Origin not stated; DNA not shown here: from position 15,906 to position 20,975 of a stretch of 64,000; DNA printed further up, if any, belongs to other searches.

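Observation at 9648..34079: Three paralogous fibre proteins built from a 14-residue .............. repeat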

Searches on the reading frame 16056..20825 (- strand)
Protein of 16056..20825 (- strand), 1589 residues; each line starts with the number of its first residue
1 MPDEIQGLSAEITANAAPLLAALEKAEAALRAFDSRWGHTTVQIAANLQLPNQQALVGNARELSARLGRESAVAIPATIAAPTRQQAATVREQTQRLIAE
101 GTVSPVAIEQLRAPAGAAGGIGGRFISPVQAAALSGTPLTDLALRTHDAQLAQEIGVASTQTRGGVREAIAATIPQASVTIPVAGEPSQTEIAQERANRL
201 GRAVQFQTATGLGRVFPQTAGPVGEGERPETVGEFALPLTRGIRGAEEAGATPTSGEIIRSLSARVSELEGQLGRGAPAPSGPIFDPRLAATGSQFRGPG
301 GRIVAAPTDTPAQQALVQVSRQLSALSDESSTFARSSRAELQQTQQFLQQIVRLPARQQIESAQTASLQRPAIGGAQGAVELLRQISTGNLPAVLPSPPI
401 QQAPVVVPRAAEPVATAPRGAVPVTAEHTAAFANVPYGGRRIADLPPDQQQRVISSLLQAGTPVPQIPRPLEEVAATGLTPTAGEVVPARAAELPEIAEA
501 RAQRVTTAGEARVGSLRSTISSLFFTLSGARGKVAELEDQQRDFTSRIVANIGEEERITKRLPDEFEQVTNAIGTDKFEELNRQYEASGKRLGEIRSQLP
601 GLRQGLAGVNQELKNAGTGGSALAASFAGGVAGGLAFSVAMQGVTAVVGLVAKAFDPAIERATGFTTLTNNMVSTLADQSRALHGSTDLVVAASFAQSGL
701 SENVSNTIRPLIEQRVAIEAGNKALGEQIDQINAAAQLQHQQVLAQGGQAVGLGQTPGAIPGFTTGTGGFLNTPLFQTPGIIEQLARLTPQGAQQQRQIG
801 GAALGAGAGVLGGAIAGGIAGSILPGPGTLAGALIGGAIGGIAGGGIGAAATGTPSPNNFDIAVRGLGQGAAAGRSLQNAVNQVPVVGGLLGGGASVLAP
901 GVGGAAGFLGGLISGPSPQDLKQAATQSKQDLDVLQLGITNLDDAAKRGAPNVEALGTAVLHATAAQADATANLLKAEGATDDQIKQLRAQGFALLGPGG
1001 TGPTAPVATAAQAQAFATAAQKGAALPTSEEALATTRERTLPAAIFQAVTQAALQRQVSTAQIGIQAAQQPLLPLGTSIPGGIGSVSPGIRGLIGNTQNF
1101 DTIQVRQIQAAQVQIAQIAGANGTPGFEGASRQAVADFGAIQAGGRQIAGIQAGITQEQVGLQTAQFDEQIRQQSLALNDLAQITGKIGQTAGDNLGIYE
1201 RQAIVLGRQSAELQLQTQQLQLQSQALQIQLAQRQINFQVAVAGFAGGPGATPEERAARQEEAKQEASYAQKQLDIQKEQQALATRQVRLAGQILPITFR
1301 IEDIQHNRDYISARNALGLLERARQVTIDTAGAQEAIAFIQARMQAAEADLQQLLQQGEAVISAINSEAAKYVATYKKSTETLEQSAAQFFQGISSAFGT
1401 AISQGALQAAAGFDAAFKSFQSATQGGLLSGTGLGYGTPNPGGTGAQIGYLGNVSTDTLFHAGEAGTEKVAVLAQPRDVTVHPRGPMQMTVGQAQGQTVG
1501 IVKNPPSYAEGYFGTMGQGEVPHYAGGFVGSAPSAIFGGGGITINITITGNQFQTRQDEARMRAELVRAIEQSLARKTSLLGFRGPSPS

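Call 13: search_protein_families(library=phrogs, proteins=[window:16056-20825:-], max_evalue=0.001)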
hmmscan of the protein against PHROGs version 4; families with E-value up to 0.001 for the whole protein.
window:16056-20825:- (1589 aa): 0 families

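Call 14: search_protein_families(library=pfam, proteins=[window:16056-20825:-], max_evalue=0.01)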
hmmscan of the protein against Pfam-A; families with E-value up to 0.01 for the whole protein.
window:16056-20825:- (1589 aa): 0 families

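Call 97: search_solved_structures(query=window:16056-20825:-, max_evalue=1)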
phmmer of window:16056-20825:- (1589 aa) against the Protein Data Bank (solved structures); distinct sequences matched with E-value up to 1: 0.
